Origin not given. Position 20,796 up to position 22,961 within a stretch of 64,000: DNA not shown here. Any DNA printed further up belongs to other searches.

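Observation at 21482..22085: Two word arrays inserted in frame in the GH77 4-alpha-glucanotransferase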

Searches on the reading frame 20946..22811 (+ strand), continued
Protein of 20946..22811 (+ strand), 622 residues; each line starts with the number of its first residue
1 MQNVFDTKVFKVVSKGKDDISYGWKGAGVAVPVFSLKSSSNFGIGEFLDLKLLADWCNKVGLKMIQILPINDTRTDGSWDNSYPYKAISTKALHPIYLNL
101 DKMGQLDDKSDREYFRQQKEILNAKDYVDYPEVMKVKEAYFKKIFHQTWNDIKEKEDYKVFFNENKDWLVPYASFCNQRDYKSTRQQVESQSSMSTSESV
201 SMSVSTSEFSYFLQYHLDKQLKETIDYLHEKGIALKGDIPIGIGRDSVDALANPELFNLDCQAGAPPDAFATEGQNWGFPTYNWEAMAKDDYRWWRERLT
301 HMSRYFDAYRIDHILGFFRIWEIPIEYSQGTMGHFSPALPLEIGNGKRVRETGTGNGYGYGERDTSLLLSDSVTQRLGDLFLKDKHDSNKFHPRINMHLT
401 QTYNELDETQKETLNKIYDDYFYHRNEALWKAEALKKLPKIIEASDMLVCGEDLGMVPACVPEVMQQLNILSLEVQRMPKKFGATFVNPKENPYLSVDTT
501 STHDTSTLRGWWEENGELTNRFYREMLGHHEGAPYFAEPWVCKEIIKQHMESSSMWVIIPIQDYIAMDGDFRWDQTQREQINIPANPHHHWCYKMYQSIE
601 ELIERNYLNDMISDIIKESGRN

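Call 40: find_homologous_proteins(query=L017:1069-3051:+, max_evalue=1e-30)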
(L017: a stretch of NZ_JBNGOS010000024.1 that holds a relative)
Query L017:1069-3051:+ (661 aa): 8000 proteins with E <= 1e-30 among 8000 candidates; the best 120 are listed.
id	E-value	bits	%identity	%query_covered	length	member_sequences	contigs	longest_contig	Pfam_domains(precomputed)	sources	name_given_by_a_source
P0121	0.0e+0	1562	100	100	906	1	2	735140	PF02446.24,PF00686.26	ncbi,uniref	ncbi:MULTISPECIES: 4-alpha-glucanotransferase [unclassified Saccharicrinis]|uniref:4-alpha-glucanotr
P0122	0.0e+0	1311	81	100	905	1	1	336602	PF02446.24,PF00686.26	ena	-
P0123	0.0e+0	1171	74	100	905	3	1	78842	PF02446.24,PF00686.26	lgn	-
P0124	0.0e+0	1157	73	100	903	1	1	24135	PF02446.24,PF00686.26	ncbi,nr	ncbi:4-alpha-glucanotransferase [Labilibacter sediminis]|nr:4-alpha-glucanotransferase [Labilibacter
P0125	0.0e+0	1156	72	100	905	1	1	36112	PF02446.24,PF00686.26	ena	-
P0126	0.0e+0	1150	73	100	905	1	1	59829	PF02446.24,PF00686.26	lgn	-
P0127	0.0e+0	1143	73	100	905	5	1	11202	PF02446.24,PF00686.26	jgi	jgi:4-alpha-glucanotransferase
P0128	0.0e+0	1140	71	100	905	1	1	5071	PF02446.24,PF00686.26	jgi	jgi:4-alpha-glucanotransferase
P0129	0.0e+0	1140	71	100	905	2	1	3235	PF02446.24,PF00686.26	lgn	-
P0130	0.0e+0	1136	71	100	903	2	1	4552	PF02446.24,PF00686.26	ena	-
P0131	0.0e+0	1135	73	100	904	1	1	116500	PF02446.24,PF00686.26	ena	-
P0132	0.0e+0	1135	72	100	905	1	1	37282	PF02446.24,PF00686.26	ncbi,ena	-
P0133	0.0e+0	1133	72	100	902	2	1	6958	PF02446.24,PF00686.26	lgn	-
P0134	0.0e+0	1131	70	100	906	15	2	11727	PF02446.24,PF00686.26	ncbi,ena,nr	ncbi:MAG TPA: hypothetical protein DDX98_07360 [Bacteroidales bacterium]|nr:hypothetical protein [Ba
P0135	0.0e+0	1131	70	100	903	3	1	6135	PF02446.24,PF00686.26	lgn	-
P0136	0.0e+0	1129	70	100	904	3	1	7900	PF02446.24,PF00686.26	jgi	-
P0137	0.0e+0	1129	72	100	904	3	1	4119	PF02446.24,PF00686.26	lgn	-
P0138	0.0e+0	1129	70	100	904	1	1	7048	PF02446.24,PF00686.26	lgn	-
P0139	0.0e+0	1125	70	100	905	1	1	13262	PF02446.24,PF00686.26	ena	-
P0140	0.0e+0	1125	71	100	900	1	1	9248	PF02446.24,PF00686.26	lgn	-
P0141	0.0e+0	1122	69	100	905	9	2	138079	PF02446.24,PF00686.26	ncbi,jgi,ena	-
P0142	0.0e+0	1122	70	100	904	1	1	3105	PF02446.24,PF00686.26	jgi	jgi:4-alpha-glucanotransferase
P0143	0.0e+0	1121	71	100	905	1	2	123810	PF02446.24,PF00686.26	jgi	-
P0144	0.0e+0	1121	70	100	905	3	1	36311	PF02446.24,PF00686.26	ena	-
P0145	0.0e+0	1121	70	100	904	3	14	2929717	PF02446.24,PF00686.26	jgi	jgi:4-alpha-glucanotransferase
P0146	0.0e+0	1120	71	100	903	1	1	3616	PF02446.24,PF00686.26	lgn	-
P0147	0.0e+0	1118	70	100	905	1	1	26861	PF02446.24,PF00686.26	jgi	jgi:4-alpha-glucanotransferase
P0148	0.0e+0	1116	70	100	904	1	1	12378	PF02446.24,PF00686.26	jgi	jgi:4-alpha-glucanotransferase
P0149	0.0e+0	1115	70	100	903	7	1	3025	PF02446.24,PF00686.26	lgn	-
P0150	0.0e+0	1114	70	100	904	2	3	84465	PF02446.24,PF00686.26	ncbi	-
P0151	0.0e+0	1113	70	100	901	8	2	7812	PF02446.24,PF00686.26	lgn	-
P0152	0.0e+0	1109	69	100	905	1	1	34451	PF02446.24,PF00686.26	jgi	jgi:4-alpha-glucanotransferase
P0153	0.0e+0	1108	69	100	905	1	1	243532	PF02446.24,PF00686.26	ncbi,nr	ncbi:4-alpha-glucanotransferase [Pontiellaceae bacterium B12227]|nr:4-alpha-glucanotransferase [Pont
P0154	0.0e+0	1108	69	100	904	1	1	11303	PF02446.24,PF00686.26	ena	-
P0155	0.0e+0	1108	70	100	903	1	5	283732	PF02446.24,PF00686.26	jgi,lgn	jgi:4-alpha-glucanotransferase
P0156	0.0e+0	1107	70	100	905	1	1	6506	PF02446.24,PF00686.26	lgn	-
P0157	0.0e+0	1107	69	100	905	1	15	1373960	PF02446.24,PF00686.26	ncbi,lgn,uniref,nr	ncbi:4-alpha-glucanotransferase [Pontiella desulfatans]|uniref:4-alpha-glucanotransferase n=1 Tax=Po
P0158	0.0e+0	1106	70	100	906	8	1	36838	PF02446.24,PF00686.26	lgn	-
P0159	0.0e+0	1106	70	100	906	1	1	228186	PF02446.24,PF00686.26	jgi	jgi:4-alpha-glucanotransferase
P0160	0.0e+0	1105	70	100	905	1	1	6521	PF02446.24,PF00686.26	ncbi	-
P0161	0.0e+0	1104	70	100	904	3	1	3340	PF02446.24,PF00686.26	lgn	-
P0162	0.0e+0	1103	68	100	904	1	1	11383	PF02446.24,PF00686.26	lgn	-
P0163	0.0e+0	1103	69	100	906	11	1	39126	PF02446.24,PF00686.26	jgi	-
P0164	0.0e+0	1102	69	100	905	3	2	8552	PF02446.24,PF00686.26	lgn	-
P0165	0.0e+0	1102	69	100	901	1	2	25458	PF02446.24,PF00686.26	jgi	jgi:4-alpha-glucanotransferase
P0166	0.0e+0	1102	69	100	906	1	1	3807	PF02446.24,PF00686.26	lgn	-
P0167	0.0e+0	1100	71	100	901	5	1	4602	PF02446.24,PF00686.26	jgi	jgi:4-alpha-glucanotransferase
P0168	0.0e+0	1098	69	100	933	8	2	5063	PF02446.24,PF00686.26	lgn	-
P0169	0.0e+0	1097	69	100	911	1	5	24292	PF02446.24,PF00686.26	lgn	-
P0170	0.0e+0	1097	69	100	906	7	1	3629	PF02446.24,PF00686.26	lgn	-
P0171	0.0e+0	1096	68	100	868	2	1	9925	PF02446.24,PF00686.26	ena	-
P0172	0.0e+0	1096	68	100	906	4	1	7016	PF02446.24,PF00686.26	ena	-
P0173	0.0e+0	1094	69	100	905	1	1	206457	PF02446.24,PF00686.26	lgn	-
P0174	0.0e+0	1094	70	100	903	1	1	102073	PF02446.24,PF00686.26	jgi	jgi:4-alpha-glucanotransferase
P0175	0.0e+0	1093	69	100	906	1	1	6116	PF02446.24,PF00686.26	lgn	-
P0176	0.0e+0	1093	68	100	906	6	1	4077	PF02446.24,PF00686.26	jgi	jgi:4-alpha-glucanotransferase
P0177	0.0e+0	1092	69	100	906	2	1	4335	PF02446.24,PF00686.26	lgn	-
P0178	0.0e+0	1091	69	100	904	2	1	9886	PF02446.24,PF00686.26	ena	-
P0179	0.0e+0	1091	68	100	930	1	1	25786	PF02446.24,PF00686.26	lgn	-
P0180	0.0e+0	1090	69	100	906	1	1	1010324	PF02446.24,PF00686.26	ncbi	-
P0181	0.0e+0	1090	69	100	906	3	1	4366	PF02446.24,PF00686.26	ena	-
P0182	0.0e+0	1090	69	100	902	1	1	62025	PF02446.24,PF00686.26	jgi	jgi:4-alpha-glucanotransferase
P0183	0.0e+0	1090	68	100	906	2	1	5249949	PF02446.24,PF00686.26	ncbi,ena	-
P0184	0.0e+0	1090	70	100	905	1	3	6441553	PF02446.24,PF00686.26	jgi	jgi:4-alpha-glucanotransferase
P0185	0.0e+0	1089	68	100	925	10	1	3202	PF02446.24,PF00686.26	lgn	-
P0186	0.0e+0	1089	68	100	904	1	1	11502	PF02446.24,PF00686.26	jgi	jgi:4-alpha-glucanotransferase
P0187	0.0e+0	1089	69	100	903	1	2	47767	PF02446.24,PF00686.26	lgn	-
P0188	0.0e+0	1088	69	100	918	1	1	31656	PF02446.24,PF00686.26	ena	-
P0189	0.0e+0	1088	68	100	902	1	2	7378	PF02446.24,PF00686.26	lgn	-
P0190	0.0e+0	1088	67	100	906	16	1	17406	PF02446.24,PF00686.26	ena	-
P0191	0.0e+0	1087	69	100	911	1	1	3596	PF02446.24,PF00686.26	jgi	-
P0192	0.0e+0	1087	67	100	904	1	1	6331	PF02446.24,PF00686.26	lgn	-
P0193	0.0e+0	1086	69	100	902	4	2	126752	PF02446.24,PF00686.26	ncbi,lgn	-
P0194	0.0e+0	1086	69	100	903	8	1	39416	PF02446.24,PF00686.26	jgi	jgi:4-alpha-glucanotransferase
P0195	0.0e+0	1086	68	100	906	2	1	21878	PF02446.24,PF00686.26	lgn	-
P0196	0.0e+0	1085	68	100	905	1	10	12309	PF02446.24,PF00686.26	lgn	-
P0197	0.0e+0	1085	68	100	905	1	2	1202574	PF02446.24,PF00686.26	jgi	jgi:4-alpha-glucanotransferase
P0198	0.0e+0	1085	68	100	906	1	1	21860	PF02446.24,PF00686.26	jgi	jgi:4-alpha-glucanotransferase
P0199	0.0e+0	1084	68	100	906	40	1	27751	PF02446.24,PF00686.26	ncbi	-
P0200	0.0e+0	1082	68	100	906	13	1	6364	PF02446.24,PF00686.26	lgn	-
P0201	0.0e+0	1081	68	100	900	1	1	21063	PF02446.24,PF00686.26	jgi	jgi:4-alpha-glucanotransferase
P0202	0.0e+0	1079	67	100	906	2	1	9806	PF02446.24,PF00686.26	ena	-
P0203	0.0e+0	1079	68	100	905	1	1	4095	PF02446.24,PF00686.26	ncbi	ncbi:MAG: 4-alpha-glucanotransferase [Bacteroidota bacterium]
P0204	0.0e+0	1075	68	100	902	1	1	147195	PF02446.24,PF00686.26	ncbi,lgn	ncbi:MAG: 4-alpha-glucanotransferase [Bacteroidota bacterium]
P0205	0.0e+0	1075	67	100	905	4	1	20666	PF02446.24,PF00686.26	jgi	jgi:4-alpha-glucanotransferase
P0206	0.0e+0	1075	67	100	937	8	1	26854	PF02446.24,PF00686.26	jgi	-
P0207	0.0e+0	1074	69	100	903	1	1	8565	PF02446.24,PF00686.26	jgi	jgi:4-alpha-glucanotransferase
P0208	0.0e+0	1074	68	99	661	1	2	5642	PF02446.24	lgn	-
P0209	0.0e+0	1074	68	100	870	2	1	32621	PF02446.24,PF00686.26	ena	-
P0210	0.0e+0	1074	67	100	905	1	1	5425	PF02446.24,PF00686.26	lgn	-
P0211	0.0e+0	1072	68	100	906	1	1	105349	PF02446.24,PF00686.26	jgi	jgi:4-alpha-glucanotransferase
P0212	0.0e+0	1072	68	100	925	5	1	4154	PF02446.24,PF00686.26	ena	-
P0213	0.0e+0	1071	68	100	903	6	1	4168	PF02446.24,PF00686.26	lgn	-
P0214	0.0e+0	1068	67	100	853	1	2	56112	PF02446.24,PF00686.26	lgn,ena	-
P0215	0.0e+0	1068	66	100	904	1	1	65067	PF02446.24,PF00686.26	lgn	-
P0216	0.0e+0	1067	67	100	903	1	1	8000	PF02446.24,PF00686.26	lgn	-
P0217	0.0e+0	1066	66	100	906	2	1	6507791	PF02446.24,PF00686.26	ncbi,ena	-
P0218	0.0e+0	1066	67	100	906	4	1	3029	PF02446.24,PF00686.26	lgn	-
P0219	0.0e+0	1065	66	100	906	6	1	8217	PF02446.24,PF00686.26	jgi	-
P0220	0.0e+0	1063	67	100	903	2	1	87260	PF02446.24,PF00686.26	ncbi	-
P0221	0.0e+0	1062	66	100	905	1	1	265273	PF02446.24,PF00686.26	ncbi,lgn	-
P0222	0.0e+0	1061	67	100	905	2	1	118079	PF02446.24,PF00686.26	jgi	jgi:4-alpha-glucanotransferase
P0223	0.0e+0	1061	67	100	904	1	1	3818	PF02446.24,PF00686.26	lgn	-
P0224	0.0e+0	1059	66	100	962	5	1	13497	PF02446.24,PF00686.26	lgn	-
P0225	0.0e+0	1057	67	100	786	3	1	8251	PF02446.24,PF00686.26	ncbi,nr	ncbi:MAG TPA: 4-alpha-glucanotransferase, partial [Saprospirales bacterium]|nr:4-alpha-glucanotransf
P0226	0.0e+0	1056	68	100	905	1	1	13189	PF02446.24,PF00686.26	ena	-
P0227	0.0e+0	1056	66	100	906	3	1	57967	PF02446.24,PF00686.26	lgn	-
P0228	0.0e+0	1053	66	100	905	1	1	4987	PF02446.24,PF00686.26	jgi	-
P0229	0.0e+0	1052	66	100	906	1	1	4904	PF02446.24,PF00686.26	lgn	-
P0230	0.0e+0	1050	66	100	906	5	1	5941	PF02446.24,PF00686.26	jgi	-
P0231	0.0e+0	1050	66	100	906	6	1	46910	PF02446.24,PF00686.26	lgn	-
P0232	0.0e+0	1048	66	100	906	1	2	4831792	PF02446.24,PF00686.26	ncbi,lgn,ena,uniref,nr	ncbi:4-alpha-glucanotransferase [Mangrovibacterium marinum]|uniref:4-alpha-glucanotransferase n=1 Ta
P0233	0.0e+0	1046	66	100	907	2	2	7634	PF02446.24,PF00686.26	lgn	-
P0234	0.0e+0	1043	66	100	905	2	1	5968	PF02446.24,PF00686.26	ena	-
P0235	0.0e+0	1041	66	100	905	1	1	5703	PF02446.24,PF00686.26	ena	-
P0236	0.0e+0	1041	66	100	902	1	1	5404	PF02446.24,PF00686.26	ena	-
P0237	0.0e+0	1040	65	100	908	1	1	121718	PF02446.24,PF00686.26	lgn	-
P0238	0.0e+0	1039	64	100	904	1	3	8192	PF02446.24,PF00686.26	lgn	-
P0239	0.0e+0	1036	64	100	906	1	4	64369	PF02446.24,PF00686.26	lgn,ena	-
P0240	0.0e+0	1026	65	100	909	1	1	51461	PF02446.24,PF00686.26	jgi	jgi:4-alpha-glucanotransferase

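Call 50: predict_structure(alignment_id=A2)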
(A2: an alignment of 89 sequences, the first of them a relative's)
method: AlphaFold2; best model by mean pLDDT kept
length: 622 residues; sequences in the alignment: 89
mean_pLDDT: 81.7   pTM: 0.86
mean pLDDT of the five models: 81.7, 80.8, 79.7, 75.2, 74.1
residues with pLDDT >= 90: 274; 70-90: 213; 50-70: 77; < 50: 58
segments of 3 or more residues with pLDDT < 50: 79-82, 181-203, 345-367, 584-587
pLDDT, mean of each block of 10 residues (from residue 1): 82 73 84 89 95 98 88 65 67 93 96 97 91 93 97 98 96 82 39 33 69 98 97 89 84 92 74 72 94 93 92 84 85 88 52 36 48 73 85 88 89 89 88 92 90 71 87 64 73 61 66 86 91 92 92 88 92 75 50 86 97 96 82
secondary structure, 60 per line:
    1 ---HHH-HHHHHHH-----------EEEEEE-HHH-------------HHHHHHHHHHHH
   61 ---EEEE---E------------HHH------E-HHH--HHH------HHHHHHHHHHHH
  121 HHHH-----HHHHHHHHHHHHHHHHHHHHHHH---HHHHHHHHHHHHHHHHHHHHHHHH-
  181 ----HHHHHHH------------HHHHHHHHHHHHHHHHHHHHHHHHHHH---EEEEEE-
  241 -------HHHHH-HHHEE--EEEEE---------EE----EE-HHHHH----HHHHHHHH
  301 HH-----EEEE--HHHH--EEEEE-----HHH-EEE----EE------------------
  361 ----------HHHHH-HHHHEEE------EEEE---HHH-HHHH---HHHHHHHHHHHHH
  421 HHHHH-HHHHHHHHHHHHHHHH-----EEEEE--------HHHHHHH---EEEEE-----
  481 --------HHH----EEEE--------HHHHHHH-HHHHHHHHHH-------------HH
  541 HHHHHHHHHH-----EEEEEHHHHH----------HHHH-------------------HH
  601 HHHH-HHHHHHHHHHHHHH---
elements in order: H8-14 E26-31 H49-60 E64-67 H109-124 H130-152 H156-179 H185-191 H204-230 E234-239 H248-252 E261-265 H284-288 H293-302 E308-311 H314-317 E320-324 E334-336 H371-375 H377-380 E381-383 E390-393 H401-404 H408-425 H427-442 E448-452 H461-467 E471-475 E496-499 H508-514 H516-525 H539-550 E556-560 H561-565 H576-579 H599-604 H606-619
